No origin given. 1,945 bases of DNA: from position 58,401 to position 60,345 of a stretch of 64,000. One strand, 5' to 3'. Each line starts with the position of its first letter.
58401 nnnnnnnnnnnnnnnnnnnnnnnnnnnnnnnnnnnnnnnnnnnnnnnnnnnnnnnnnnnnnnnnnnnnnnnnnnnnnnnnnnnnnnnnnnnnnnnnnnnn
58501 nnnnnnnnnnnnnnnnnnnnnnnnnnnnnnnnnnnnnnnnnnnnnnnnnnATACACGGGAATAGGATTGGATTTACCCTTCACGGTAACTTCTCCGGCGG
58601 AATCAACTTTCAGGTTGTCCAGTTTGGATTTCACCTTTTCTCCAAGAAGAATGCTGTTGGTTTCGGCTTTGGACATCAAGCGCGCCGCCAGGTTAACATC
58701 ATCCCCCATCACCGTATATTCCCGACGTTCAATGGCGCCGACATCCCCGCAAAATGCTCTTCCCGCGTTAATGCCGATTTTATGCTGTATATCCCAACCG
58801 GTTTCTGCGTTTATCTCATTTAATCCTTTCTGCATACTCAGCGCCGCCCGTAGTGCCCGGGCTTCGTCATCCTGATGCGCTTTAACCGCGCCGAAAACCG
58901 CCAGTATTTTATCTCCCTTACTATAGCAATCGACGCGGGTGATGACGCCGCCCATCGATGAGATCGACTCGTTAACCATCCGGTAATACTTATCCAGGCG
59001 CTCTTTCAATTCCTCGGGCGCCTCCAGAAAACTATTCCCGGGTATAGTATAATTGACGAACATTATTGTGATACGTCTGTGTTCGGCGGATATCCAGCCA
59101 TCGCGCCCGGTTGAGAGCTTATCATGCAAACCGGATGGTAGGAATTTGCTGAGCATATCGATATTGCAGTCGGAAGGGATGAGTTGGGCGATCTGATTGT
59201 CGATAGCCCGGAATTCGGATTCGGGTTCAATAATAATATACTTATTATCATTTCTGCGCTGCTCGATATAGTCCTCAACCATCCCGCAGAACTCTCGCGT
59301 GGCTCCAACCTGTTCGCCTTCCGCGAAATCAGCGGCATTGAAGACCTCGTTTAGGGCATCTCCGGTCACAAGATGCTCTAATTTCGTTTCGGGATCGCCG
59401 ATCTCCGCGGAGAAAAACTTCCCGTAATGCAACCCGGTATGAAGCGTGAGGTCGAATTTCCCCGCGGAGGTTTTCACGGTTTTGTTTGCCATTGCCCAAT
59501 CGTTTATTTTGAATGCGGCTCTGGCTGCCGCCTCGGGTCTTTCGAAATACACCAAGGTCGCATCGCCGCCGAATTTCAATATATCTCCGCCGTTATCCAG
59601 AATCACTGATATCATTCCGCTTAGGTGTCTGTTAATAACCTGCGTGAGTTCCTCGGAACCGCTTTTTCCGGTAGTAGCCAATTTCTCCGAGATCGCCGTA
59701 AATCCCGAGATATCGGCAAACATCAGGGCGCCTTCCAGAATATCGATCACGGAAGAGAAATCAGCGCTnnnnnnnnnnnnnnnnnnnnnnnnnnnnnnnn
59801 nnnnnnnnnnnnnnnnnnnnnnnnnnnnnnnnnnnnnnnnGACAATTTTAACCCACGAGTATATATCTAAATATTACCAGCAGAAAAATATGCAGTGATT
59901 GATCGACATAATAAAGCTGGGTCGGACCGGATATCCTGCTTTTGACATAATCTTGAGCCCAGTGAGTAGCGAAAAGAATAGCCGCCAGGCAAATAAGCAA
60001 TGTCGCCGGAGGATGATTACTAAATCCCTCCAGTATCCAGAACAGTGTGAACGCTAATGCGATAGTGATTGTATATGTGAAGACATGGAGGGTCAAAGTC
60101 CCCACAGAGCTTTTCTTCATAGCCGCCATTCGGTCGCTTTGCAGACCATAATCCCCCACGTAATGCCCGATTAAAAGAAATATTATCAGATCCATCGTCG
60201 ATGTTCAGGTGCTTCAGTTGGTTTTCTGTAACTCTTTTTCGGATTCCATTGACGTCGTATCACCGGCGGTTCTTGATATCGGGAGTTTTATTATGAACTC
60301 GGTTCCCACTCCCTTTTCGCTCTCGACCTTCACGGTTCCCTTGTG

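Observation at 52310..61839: cAMP-signalling gene train: cNMP-binding PAS histidine kinase, tandem cyclase-STAND-TPR protein and four translationally coupled membrane proteins of unknown family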

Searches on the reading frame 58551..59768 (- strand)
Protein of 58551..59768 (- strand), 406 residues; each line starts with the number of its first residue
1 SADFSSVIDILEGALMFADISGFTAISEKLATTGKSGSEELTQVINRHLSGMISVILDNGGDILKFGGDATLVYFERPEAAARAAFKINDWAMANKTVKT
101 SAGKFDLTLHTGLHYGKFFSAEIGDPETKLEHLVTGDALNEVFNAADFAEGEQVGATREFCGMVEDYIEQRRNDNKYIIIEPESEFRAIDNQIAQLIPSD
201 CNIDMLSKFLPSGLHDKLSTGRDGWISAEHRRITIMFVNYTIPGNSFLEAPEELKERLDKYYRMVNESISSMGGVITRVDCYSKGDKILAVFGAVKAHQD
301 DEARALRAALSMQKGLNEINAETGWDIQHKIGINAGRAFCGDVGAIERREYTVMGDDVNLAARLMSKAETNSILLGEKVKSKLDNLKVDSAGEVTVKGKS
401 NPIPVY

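Call 71: search_solved_structures(query=window:58551-59768:-, max_evalue=0.00001, show_alignments=2)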
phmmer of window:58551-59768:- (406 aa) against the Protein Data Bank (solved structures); distinct sequences matched with E-value up to 0.00001: 40.
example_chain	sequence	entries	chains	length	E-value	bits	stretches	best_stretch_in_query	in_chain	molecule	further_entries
4oya_A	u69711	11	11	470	1.4e-29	106.7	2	8-151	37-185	Adenylate cyclase type 10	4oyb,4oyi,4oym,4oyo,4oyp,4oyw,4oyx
4clf_A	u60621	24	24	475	1.5e-29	106.6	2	8-151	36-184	ADENYLATE CYCLASE TYPE 10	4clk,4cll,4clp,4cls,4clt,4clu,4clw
4cm0_A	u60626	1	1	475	1.5e-29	106.6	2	8-151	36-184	SOLUBLE ADENYLYL CYCLASE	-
4cm2_A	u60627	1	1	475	1.8e-29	106.4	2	8-151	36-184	ADENYLATE CYCLASE TYPE 10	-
3r5g_A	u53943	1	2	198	6.4e-19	71.7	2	327-406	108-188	CyaB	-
2w01_A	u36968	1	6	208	1.3e-15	60.7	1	249-405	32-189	ADENYLATE CYCLASE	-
6fht_A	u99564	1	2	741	1.4e-14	57.4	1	246-405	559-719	Bacteriophytochrome,Adenylate cyclase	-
1wc0_A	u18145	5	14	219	2e-11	47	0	327-402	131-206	ADENYLATE CYCLASE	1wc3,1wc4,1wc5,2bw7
1wc1_A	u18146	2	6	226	2.2e-11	46.9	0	327-402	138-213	ADENYLATE CYCLASE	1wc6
8buz_A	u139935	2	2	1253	2.2e-11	46.8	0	202-400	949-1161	Adenylate cyclase type 8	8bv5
5x4t_A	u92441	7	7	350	6.7e-11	45.2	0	12-81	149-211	Photoactivated adenylyl cyclase | Family 3 adenylate cyclase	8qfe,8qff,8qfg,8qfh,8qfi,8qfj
9f1z_A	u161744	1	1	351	6.8e-11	45.2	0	12-81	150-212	Family 3 adenylate cyclase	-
5x4u_A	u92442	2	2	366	7.7e-11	45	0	12-81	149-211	Photoactivated adenylyl cyclase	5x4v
4yus_A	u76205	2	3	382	8.9e-11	44.8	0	330-406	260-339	Family 3 adenylate cyclase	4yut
9f1w_A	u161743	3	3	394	9.8e-11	44.7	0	330-406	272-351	Family 3 adenylate cyclase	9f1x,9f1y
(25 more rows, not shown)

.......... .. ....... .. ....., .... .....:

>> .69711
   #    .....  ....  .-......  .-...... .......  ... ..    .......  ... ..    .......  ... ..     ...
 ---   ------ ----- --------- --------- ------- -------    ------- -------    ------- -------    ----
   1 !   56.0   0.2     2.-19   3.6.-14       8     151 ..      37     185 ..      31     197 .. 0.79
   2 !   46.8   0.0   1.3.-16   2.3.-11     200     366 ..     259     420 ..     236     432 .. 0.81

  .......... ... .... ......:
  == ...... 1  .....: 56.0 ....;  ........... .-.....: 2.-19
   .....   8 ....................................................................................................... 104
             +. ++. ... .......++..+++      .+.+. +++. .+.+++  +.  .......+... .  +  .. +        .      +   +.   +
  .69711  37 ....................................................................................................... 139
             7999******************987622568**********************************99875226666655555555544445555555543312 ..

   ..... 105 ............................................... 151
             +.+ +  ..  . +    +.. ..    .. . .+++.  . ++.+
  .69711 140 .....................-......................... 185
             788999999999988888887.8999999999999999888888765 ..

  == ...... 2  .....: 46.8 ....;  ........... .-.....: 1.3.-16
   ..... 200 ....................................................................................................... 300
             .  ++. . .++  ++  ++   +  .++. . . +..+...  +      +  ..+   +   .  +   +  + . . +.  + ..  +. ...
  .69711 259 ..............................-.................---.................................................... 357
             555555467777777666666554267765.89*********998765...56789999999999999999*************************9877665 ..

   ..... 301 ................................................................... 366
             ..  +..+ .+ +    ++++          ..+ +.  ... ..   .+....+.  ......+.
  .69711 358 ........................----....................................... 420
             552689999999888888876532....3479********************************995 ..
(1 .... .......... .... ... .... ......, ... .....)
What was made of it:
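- On Class III nucleotidyl cyclase, sAC (ADCY10) type: Both halves align to sAC C1 (36-184) and C2 (258-419) (call 71).
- On Pycsar anti-phage system: The effector would be a kinase, and the residues are sAC-like purine-type (call 71).
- The best structural-sequence relative is sAC, with the purine-type Lys/Thr pair conserved (call 71).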

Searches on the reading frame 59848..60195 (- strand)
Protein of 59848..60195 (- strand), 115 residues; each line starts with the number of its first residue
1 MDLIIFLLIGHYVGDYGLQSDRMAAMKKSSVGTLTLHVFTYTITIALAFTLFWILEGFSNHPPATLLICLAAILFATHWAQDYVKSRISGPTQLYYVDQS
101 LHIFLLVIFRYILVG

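Call 4: search_protein_families(library=pfam, proteins=[window:59848-60195:-], max_evalue=0.1)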
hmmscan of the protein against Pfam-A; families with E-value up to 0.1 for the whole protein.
window:59848-60195:- (115 aa): 2 families
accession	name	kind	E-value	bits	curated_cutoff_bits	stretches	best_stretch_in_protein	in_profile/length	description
PF11750.13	DUF3307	-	1.4e-15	57.9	23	1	3-111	1-107/127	Protein of unknown function (DUF3307)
PF12666.12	PrgI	-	0.051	14.5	27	1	27-80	10-64/91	PrgI family protein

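Call 5: search_protein_families(library=ncbifam, proteins=[window:59848-60195:-], max_evalue=0.1)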
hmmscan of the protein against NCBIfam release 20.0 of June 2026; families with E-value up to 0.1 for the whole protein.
window:59848-60195:- (115 aa): 0 families

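Call 75: search_protein_families(library=padloc, proteins=[window:59848-60195:-], max_evalue=0.01)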
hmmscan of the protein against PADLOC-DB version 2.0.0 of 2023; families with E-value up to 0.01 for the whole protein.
window:59848-60195:- (115 aa): 0 families

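Call 76: search_protein_families(library=phrogs, proteins=[window:59848-60195:-], max_evalue=0.01)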
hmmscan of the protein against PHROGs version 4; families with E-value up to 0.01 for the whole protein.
window:59848-60195:- (115 aa): 2 families
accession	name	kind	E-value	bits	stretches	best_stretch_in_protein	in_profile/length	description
phrog_2470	-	moron, auxiliary metabolic gene and host takeover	2e-19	70.9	1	3-114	8-117/119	membrane protein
phrog_6676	-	unknown function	0.00023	22.1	1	3-47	6-50/131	-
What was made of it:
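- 59848..60195 (-): DUF3307 small polytopic membrane protein. It lies between kinase and cyclase in every trio examined. Pfam PF11750, 1.4e-15 (call 4). phrog_2470 'membrane protein' (call 76).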
